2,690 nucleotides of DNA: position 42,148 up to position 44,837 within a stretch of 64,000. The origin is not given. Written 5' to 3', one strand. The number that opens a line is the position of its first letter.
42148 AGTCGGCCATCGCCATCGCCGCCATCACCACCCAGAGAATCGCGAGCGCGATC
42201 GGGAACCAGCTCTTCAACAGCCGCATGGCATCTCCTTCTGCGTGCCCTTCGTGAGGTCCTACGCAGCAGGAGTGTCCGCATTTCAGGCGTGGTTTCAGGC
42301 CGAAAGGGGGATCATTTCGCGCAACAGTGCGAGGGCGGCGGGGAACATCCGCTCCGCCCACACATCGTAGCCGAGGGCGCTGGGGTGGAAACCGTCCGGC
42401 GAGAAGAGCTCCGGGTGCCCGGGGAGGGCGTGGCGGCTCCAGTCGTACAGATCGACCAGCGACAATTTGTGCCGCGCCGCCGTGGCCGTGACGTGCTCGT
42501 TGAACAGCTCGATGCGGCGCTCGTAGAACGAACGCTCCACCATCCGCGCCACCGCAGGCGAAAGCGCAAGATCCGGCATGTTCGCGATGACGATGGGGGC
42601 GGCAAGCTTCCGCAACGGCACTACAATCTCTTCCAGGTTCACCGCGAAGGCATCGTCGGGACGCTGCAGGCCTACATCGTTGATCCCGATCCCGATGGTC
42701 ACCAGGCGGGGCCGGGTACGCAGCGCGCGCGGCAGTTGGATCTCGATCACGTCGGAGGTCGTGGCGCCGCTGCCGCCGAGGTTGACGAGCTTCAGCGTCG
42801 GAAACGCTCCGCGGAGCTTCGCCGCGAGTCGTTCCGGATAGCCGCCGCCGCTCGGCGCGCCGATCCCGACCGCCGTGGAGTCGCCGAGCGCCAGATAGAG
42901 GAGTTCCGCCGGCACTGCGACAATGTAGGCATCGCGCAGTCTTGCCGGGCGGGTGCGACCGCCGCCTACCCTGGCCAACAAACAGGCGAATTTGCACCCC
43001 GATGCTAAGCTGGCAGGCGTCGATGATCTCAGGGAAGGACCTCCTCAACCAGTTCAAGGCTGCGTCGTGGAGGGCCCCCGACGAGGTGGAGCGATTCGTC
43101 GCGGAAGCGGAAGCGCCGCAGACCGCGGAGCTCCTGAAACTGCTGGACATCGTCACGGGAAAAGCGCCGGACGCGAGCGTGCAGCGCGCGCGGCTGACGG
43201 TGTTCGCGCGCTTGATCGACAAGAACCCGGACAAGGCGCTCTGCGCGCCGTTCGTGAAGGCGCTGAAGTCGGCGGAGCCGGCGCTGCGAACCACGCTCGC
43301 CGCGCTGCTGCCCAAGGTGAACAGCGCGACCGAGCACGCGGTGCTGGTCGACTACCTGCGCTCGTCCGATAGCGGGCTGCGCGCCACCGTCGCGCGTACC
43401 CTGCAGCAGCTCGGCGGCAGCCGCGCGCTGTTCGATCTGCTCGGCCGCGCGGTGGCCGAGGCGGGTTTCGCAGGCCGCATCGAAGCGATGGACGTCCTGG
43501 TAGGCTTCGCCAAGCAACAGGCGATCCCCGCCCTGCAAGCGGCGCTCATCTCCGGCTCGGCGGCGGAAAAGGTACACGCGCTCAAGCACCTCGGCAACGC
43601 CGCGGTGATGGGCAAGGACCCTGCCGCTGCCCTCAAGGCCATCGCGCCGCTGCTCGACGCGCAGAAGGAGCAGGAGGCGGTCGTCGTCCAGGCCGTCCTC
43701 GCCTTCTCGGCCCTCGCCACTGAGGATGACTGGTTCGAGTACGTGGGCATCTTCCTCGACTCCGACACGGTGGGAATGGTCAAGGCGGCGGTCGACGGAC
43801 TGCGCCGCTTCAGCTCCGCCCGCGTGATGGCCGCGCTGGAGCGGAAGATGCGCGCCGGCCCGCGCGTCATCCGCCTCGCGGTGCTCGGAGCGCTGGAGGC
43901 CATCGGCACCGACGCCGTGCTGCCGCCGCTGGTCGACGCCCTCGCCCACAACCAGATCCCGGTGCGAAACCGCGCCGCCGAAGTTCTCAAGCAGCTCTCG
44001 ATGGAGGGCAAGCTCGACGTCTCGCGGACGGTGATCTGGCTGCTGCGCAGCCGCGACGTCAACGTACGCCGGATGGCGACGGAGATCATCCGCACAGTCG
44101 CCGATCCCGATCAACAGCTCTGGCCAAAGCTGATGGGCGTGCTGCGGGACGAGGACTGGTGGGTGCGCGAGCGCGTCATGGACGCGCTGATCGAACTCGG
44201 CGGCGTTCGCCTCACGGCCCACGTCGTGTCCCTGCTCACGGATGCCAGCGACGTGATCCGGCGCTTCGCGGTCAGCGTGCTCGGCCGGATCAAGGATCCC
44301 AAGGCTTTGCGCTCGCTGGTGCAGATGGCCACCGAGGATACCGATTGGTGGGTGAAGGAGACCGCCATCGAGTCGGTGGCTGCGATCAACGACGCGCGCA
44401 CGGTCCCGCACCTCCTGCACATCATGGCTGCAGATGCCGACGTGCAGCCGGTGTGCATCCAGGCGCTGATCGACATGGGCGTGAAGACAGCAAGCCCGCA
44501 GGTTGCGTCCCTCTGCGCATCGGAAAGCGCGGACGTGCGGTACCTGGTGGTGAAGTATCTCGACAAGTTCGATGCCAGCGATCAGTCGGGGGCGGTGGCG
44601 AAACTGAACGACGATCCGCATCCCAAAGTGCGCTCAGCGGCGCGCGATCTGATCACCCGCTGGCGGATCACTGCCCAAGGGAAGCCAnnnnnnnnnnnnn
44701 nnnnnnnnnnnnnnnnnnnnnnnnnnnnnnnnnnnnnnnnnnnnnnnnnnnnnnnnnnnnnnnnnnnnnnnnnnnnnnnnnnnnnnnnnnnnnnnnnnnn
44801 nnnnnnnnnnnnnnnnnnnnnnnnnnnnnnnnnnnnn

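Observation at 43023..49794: Orphan, translationally coupled operon: HEAT::PilT fusion, PilT paralog, repeat-domain Ser/Thr kinase, PAP2 phosphatase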

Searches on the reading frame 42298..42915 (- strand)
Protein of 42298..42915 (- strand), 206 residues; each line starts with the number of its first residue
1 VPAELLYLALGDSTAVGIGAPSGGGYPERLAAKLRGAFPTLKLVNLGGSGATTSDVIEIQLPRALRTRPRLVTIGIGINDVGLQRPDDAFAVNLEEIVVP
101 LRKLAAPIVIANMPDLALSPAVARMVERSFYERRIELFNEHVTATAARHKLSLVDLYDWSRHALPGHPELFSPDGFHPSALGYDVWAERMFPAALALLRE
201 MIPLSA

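Call 12: search_protein_families(library=pfam, proteins=[window:42298-42915:-], max_evalue=0.001)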
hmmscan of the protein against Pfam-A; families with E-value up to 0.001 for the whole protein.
window:42298-42915:- (206 aa): 3 families
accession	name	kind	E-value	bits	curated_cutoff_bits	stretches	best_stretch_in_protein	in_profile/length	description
PF13472.12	Lipase_GDSL_2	-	2.1e-30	107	32.9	1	9-184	1-177/178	GDSL-like Lipase/Acylhydrolase family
PF00657.28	Lipase_GDSL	-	1.8e-17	64.6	23.6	1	7-189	1-207/208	GDSL-like Lipase/Acylhydrolase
PF25182.1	NonGDSL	-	0.00011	22.1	80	1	20-138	44-161/220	Non-GDSL lipase-like family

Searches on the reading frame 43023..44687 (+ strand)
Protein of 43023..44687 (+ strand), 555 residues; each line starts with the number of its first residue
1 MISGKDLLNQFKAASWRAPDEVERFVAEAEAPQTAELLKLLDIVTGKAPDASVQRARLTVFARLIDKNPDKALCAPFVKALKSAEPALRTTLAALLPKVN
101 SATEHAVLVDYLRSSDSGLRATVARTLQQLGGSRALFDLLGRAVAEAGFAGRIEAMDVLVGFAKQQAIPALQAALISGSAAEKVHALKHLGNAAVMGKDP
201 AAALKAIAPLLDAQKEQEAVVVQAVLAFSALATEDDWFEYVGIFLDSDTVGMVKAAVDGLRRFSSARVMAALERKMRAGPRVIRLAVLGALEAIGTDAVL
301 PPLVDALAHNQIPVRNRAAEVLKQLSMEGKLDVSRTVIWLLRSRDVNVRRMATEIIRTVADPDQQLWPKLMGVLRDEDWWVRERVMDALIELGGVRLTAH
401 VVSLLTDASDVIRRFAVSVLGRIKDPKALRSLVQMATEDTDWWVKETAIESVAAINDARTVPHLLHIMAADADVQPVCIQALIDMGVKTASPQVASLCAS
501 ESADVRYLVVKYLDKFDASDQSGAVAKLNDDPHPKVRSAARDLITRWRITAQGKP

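Call 20: find_related_loci(query=A1, collection=genome_contigs, flank=10000)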
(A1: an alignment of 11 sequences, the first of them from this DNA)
Query A1 (555 aa) in genome_contigs; peptide patterns used: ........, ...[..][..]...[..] (x = any residue, [..] = any of these).
600 stretches matched a pattern (row limit reached: there are more); 572 encode a relative of the query (tblastn E <= 1e-3); the best 80 are kept; 80 distinct loci.
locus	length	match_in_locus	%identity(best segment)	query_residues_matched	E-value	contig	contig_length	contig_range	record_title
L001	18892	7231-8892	84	1-554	0e+0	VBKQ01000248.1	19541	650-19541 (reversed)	MAG: Deltaproteobacteria bacterium isolate DP_13 14_1009_09_20cm_scaffold_6067, whole genome shotgun sequence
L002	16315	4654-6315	83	1-554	0e+0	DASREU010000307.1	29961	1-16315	MAG TPA_asm: Myxococcales bacterium isolate SMAG_U10014 k141_1417141, whole genome shotgun sequence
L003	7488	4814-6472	77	2-554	0e+0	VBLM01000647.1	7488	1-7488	MAG: Deltaproteobacteria bacterium isolate DP_35 14_0903_13_30cm_scaffold_7378300, whole genome shotgun sequence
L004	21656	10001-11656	78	2-553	0e+0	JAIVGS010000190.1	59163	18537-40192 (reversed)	MAG: Myxococcales bacterium isolate MAG102 MTG102_15, whole genome shotgun sequence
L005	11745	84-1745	79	1-554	0e+0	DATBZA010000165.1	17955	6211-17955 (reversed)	MAG TPA_asm: Myxococcales bacterium isolate SMAG_U7607 k141_1824406, whole genome shotgun sequence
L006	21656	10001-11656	74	1-553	0e+0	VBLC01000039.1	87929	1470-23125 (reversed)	MAG: Deltaproteobacteria bacterium isolate DP_25 14_0927_12_20cm_scaffold_47, whole genome shotgun sequence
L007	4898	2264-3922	75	1-553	0e+0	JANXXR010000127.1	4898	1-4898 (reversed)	MAG: Deltaproteobacteria bacterium isolate GL140_3_metabat_160_sub GL140_3_k141_20213, whole genome shotgun sequence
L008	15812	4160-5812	66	1-553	0e+0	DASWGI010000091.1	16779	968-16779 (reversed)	MAG TPA_asm: Myxococcales bacterium isolate SMAG_U2812 k141_692758, whole genome shotgun sequence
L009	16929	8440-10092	65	1-553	0e+0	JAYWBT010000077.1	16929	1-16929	MAG: Deltaproteobacteria bacterium isolate GL93_UP_metabinner_28_sub GL93_UP_metabinner_28_sub_76, whole genome shotgun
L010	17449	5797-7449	66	1-553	0e+0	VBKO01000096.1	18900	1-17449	MAG: Deltaproteobacteria bacterium isolate DP_11 14_0927_12_40cm_scaffold_5366, whole genome shotgun sequence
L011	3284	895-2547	65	1-553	0e+0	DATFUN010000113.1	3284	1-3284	MAG TPA_asm: Myxococcales bacterium isolate SMAG_U9438 k141_1939806, whole genome shotgun sequence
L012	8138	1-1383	67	91-553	0e+0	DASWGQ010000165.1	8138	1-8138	MAG TPA_asm: Myxococcales bacterium isolate SMAG_U2820 k141_1892075, whole genome shotgun sequence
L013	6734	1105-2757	50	1-553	2e-167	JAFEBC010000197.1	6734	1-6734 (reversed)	MAG: Deltaproteobacteria bacterium isolate SZAS-2 LIN-364__197__length-6734, whole genome shotgun sequence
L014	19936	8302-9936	49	10-554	5e-162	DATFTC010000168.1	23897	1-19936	MAG TPA_asm: Myxococcaceae bacterium isolate SMAG_U9400 k141_1386958, whole genome shotgun sequence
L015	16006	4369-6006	47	2-549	4e-157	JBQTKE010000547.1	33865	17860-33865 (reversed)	MAG: Myxococcaceae bacterium isolate SAW187 c_000000053427, whole genome shotgun sequence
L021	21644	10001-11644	44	1-549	7e-151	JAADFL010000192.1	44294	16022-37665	MAG: Deltaproteobacteria bacterium isolate M_MaxBin.025 contig-127_755, whole genome shotgun sequence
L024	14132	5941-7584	46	1-549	5e-150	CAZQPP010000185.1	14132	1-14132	MAG TPA_asm: uncultured Myxococcales bacterium isolate SRP077602_co2_114 genome assembly, contig: NODE_6468_length_14132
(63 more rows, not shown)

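Call 51: find_homologous_proteins(query=L015:8301-10541:+, max_evalue=1e-20)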
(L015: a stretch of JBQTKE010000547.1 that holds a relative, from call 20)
Query L015:8301-10541:+ (747 aa): 327 proteins with E <= 1e-20 among 8000 candidates; the best 120 are listed.
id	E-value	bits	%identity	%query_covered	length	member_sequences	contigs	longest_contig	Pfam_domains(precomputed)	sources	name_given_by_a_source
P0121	0.0e+0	1618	100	100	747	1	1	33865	PF07714.24,PF00069.32,PF14531.13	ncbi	ncbi:MAG: protein kinase domain-containing protein [Myxococcaceae bacterium]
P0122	1.3e-199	683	48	100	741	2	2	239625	PF14559.13,PF23774.2,PF07714.24,PF00069.32,PF14531.13,PF13181.13,PF01636.30,PF13174.13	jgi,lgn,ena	-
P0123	1.9e-190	653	59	36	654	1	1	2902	PF07714.24,PF00069.32,PF14531.13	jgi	jgi:eukaryotic-like serine/threonine-protein kinase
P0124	8.1e-190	651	58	38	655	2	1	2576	PF23774.2,PF07714.24,PF00069.32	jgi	jgi:eukaryotic-like serine/threonine-protein kinase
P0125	1.1e-189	651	59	36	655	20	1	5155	PF23774.2,PF07714.24,PF00069.32,PF14531.13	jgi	-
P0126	2.2e-189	650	60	36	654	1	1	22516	PF07714.24,PF00069.32,PF14531.13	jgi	jgi:eukaryotic-like serine/threonine-protein kinase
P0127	1.1e-188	647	55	41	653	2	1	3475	PF07714.24,PF00069.32,PF14531.13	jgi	jgi:serine/threonine-protein kinase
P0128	1.4e-188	647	59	37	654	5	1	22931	PF07714.24,PF00069.32,PF14531.13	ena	-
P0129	2.2e-188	646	59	36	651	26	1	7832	PF07714.24,PF00069.32,PF14531.13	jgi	-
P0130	1.2e-187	644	60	36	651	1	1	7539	PF07714.24,PF00069.32,PF14531.13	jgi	jgi:eukaryotic-like serine/threonine-protein kinase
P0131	3.5e-187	642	56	41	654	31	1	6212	PF07714.24,PF00069.32,PF14531.13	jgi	-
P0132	6.9e-186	638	58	38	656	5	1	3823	PF23774.2,PF07714.24,PF00069.32,PF14531.13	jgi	jgi:serine/threonine-protein kinase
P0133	1.5e-185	637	58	38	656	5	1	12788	PF23774.2,PF07714.24,PF00069.32,PF14531.13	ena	-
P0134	3.5e-185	636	61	34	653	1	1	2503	PF07714.24,PF00069.32,PF14531.13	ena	-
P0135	5.3e-181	622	44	98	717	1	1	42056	PF23774.2,PF07714.24,PF00069.32,PF13428.13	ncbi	-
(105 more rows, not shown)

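Call 105: search_protein_families(library=pfam, proteins=[L021:70-603:-, L021:3893-5098:-, L021:5149-5952:-, L021:6314-8032:-, L021:8811-9671:+, L024:3724-5718:+, L024:2747-3574:+], max_evalue=0.001)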
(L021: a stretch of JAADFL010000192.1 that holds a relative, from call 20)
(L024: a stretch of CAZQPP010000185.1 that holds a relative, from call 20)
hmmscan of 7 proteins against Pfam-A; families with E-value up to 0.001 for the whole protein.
L021:70-603:- (178 aa): 1 family
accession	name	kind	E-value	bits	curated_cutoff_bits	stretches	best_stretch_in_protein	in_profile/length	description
PF07963.17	N_methyl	-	2.6e-09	36.7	21.2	1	1-27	1-27/27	Prokaryotic N-terminal methylation motif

L021:3893-5098:- (402 aa): 1 family
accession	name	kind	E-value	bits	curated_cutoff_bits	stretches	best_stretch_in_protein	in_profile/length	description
PF00482.28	T2SSF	-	2.7e-68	228.1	25.2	2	65-188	1-125/125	Type II secretion system (T2SS), protein F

L021:5149-5952:- (268 aa): 9 families
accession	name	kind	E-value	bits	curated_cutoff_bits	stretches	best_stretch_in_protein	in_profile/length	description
PF00437.27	T2SSE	-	8.8e-48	163.2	24.9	1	12-175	134-287/370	Type II/IV secretion system protein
PF06414.18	Zeta_toxin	-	6.5e-06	26.2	22.3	1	22-82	18-76/199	Zeta toxin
PF25199.1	nSTAND_NTPase5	-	9.5e-06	25.9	34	1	16-65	37-86/145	Novel STAND NTPase 5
PF13604.12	AAA_30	-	1.3e-05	25.4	27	0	10-47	8-45/191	AAA domain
PF13401.12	AAA_22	-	1.7e-05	25.6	27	1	18-79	3-62/130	AAA domain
PF13191.12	AAA_16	-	0.00016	22.6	32.6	1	17-52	20-53/167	AAA ATPase domain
PF13555.12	AAA_29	-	0.00041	20.5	27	1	18-37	20-39/61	P-loop containing region of AAA domain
PF01935.23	DUF87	-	0.00045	20.8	23.2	1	24-55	27-58/220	Helicase HerA, central domain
PF04851.21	ResIII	-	0.00085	19.7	22.5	0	10-59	14-63/164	Type III restriction enzyme, res subunit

L021:6314-8032:- (573 aa): 4 families
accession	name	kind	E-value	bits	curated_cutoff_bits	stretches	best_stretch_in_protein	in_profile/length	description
PF00437.27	T2SSE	-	3.2e-143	477.3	24.9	1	184-568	3-370/370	Type II/IV secretion system protein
PF05157.20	MshEN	-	3.4e-27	94.7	23.1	1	64-150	1-88/90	MshEN domain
PF13191.12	AAA_16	-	0.00058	20.8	32.6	0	321-351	22-51/167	AAA ATPase domain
PF25199.1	nSTAND_NTPase5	-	0.00087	19.6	34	0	322-350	39-68/145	Novel STAND NTPase 5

L021:8811-9671:+ (287 aa): 1 family
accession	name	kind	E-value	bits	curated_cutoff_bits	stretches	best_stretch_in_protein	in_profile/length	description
PF03023.19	MurJ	-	6.1e-05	22.3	27.4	1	52-232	234-428/451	Lipid II flippase MurJ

L024:3724-5718:+ (665 aa): 1 family
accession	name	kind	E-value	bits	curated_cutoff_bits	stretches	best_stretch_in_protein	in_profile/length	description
PF00437.27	T2SSE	-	1.3e-49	169.2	24.9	1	301-630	12-365/370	Type II/IV secretion system protein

L024:2747-3574:+ (276 aa): 1 family
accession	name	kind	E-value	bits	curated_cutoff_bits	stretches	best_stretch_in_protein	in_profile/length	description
PF01944.22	SpoIIM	-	2.3e-10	41.1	26.9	1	89-267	3-163/163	Stage II sporulation protein M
